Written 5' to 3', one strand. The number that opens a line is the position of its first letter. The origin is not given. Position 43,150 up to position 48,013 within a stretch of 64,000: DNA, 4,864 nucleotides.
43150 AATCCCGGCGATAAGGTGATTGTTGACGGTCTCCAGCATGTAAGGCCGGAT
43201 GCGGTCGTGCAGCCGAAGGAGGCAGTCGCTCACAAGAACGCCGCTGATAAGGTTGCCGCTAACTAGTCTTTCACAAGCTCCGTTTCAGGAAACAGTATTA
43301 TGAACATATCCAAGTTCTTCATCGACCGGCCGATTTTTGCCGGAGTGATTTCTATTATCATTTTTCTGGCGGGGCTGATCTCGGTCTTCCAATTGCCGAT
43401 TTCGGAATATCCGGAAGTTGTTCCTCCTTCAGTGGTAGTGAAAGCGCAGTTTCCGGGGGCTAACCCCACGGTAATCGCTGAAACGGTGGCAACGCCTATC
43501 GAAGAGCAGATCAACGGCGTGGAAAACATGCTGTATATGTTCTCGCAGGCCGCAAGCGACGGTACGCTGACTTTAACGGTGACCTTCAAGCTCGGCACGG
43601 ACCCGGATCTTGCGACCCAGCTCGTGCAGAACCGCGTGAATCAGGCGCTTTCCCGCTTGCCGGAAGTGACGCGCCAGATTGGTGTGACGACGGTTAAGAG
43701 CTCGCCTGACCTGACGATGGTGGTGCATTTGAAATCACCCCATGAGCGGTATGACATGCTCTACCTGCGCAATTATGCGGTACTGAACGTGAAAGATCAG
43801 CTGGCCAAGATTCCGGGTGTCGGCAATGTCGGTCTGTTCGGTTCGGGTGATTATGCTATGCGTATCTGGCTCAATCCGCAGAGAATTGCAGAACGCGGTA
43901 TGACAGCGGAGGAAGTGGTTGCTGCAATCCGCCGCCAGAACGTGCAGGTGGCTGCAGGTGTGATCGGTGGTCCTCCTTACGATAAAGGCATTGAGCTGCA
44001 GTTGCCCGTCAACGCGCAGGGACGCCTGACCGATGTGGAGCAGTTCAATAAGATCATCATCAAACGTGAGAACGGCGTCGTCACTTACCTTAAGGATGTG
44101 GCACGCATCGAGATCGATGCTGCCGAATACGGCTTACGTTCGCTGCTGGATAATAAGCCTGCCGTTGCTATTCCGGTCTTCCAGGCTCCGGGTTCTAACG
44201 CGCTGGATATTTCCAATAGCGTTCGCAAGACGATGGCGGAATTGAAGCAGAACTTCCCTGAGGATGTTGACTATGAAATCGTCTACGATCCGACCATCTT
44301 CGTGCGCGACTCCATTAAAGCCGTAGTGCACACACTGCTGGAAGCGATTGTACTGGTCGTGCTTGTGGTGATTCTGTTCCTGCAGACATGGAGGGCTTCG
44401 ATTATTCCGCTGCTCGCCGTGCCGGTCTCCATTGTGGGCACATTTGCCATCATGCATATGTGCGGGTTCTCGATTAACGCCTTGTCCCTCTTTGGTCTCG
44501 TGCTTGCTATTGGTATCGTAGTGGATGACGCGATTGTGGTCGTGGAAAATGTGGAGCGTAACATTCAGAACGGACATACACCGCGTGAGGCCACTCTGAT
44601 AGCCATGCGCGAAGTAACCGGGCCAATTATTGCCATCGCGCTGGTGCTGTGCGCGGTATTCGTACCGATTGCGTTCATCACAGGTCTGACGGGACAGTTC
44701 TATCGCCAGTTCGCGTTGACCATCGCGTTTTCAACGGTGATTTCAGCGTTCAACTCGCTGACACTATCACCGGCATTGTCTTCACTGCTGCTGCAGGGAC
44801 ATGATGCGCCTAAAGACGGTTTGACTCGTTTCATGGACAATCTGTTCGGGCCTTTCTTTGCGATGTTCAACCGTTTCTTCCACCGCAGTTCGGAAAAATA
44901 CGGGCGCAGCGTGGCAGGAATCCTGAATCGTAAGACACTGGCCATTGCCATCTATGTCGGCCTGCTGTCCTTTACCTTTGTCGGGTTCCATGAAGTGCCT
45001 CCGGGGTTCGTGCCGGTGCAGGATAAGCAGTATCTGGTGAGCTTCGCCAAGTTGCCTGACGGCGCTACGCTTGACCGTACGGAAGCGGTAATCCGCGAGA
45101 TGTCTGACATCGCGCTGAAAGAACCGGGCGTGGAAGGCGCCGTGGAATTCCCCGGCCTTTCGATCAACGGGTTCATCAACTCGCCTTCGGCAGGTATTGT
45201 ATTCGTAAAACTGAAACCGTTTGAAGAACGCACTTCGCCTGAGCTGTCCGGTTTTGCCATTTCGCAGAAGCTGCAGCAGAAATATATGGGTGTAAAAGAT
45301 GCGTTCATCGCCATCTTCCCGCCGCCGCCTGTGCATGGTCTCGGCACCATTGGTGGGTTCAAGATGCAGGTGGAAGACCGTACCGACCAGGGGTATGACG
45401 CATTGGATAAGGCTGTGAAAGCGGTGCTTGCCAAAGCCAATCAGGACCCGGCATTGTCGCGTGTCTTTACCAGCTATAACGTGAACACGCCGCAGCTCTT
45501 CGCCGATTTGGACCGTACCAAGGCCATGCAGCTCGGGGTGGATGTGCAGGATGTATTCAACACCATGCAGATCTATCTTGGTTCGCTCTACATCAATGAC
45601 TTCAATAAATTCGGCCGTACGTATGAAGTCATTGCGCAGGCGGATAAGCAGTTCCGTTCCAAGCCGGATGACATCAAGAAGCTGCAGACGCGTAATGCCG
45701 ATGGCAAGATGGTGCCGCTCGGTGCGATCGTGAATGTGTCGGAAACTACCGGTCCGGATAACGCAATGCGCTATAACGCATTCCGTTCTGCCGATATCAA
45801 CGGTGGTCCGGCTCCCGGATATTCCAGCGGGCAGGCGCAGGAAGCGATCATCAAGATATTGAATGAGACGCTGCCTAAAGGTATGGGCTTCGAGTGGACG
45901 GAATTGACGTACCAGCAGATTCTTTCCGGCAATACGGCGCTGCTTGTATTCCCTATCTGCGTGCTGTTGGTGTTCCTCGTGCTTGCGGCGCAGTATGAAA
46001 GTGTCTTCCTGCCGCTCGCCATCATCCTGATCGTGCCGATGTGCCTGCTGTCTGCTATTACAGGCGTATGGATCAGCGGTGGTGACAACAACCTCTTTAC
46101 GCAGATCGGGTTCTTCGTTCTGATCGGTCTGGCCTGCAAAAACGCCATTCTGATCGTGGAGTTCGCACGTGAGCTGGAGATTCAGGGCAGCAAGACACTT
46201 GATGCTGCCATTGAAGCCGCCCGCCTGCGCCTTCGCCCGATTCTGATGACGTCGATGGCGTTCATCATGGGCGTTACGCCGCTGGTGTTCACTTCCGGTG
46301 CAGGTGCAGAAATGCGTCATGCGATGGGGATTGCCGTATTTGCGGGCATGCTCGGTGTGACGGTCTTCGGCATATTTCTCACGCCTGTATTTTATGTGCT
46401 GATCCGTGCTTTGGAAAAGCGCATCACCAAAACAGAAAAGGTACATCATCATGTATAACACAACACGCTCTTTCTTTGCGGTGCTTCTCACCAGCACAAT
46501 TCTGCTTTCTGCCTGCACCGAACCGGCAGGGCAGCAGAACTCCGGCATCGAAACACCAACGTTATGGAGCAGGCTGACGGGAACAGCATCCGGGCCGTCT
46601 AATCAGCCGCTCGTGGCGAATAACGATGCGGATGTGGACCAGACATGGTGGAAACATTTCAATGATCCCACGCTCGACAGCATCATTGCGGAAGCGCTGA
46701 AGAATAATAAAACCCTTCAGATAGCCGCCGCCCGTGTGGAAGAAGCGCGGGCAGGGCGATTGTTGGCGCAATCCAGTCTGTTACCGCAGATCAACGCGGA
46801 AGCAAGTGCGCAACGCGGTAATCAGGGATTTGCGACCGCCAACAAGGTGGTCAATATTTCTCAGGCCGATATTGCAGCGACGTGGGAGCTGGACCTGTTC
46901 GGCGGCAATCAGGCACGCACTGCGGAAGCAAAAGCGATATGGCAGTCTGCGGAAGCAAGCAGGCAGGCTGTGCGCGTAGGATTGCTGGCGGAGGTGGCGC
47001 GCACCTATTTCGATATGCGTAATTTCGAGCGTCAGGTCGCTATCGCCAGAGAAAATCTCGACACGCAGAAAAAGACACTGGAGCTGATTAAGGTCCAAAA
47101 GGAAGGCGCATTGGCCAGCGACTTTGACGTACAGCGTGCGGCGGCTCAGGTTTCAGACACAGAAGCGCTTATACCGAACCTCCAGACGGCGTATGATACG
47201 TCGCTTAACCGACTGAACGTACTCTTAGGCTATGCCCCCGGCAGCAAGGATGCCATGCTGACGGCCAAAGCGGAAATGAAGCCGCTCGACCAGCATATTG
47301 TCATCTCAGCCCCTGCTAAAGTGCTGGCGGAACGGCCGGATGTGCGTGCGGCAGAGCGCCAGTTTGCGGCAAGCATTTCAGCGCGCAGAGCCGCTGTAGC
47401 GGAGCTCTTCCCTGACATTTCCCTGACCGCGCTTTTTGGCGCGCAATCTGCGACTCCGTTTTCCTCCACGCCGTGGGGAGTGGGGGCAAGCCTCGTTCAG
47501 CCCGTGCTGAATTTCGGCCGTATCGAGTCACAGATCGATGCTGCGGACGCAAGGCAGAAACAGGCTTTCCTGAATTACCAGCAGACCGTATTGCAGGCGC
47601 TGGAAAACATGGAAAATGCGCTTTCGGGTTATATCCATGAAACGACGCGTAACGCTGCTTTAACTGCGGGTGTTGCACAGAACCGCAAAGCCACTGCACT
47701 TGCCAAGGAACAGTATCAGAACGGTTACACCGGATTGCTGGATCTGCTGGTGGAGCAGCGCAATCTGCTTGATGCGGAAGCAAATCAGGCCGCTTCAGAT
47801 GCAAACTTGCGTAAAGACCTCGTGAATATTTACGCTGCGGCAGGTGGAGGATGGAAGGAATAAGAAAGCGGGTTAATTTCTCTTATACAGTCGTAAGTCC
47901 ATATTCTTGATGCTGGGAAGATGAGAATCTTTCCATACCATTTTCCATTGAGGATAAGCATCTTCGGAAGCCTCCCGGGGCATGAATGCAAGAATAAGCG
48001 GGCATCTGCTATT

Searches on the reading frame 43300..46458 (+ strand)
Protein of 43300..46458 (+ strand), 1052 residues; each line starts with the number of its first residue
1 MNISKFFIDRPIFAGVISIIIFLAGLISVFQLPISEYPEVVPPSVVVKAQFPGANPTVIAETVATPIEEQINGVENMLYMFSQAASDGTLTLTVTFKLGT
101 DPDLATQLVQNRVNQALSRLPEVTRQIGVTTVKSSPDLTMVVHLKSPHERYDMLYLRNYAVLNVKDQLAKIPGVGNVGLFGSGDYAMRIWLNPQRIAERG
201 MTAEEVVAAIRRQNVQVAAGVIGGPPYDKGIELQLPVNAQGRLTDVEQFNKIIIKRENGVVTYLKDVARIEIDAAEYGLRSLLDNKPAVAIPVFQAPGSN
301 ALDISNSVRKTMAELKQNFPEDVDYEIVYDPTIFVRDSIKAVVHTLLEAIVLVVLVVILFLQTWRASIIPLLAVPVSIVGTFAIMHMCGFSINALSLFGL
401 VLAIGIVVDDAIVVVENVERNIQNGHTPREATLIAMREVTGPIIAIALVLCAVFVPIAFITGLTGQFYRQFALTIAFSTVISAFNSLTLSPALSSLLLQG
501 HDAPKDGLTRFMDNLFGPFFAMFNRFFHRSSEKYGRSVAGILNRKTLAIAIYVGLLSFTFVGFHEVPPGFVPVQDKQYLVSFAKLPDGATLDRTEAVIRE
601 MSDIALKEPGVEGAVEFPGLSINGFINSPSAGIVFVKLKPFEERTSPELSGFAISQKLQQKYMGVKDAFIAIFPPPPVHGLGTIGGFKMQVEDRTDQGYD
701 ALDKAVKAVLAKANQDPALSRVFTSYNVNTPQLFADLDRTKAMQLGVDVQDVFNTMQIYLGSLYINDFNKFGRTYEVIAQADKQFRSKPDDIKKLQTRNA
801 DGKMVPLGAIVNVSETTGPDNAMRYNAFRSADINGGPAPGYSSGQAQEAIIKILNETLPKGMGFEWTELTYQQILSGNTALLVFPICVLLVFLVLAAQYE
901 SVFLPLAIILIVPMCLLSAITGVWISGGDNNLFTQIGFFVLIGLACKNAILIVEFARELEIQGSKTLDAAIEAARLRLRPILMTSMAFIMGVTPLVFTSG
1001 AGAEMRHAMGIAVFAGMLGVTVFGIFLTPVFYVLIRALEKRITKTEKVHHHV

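Call 17: search_protein_families(library=pfam, proteins=[window:43300-46458:+], max_evalue=0.00001)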
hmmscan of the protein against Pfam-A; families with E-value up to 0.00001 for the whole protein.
window:43300-46458:+ (1052 aa): 2 families
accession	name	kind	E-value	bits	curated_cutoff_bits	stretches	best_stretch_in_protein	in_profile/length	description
PF00873.25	ACR_tran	-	0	1199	28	1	3-1036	1-1021/1021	AcrB/AcrD/AcrF family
PF03176.21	MMPL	-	5.6e-14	52.3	20.5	1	344-497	145-302/333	MMPL family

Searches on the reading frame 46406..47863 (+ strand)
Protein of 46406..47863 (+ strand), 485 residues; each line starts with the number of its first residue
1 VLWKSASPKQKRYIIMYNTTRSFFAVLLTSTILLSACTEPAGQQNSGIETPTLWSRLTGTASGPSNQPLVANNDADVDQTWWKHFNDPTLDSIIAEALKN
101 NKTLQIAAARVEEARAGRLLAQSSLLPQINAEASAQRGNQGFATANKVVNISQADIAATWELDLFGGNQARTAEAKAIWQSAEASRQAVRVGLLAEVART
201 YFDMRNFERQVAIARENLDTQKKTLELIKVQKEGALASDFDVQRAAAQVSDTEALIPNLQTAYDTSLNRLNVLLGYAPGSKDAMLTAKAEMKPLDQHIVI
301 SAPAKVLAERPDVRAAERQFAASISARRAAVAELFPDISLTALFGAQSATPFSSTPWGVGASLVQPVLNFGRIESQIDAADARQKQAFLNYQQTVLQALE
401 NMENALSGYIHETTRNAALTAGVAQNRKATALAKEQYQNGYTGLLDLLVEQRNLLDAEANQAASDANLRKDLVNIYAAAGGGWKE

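Call 17: search_protein_families(library=pfam, proteins=[window:46406-47863:+], max_evalue=0.00001)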
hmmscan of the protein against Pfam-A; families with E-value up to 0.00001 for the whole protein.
window:46406-47863:+ (485 aa): 1 family
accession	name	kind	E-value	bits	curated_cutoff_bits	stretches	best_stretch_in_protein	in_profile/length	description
PF02321.23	OEP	-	6.1e-46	157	22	2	303-480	5-187/187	Outer membrane efflux protein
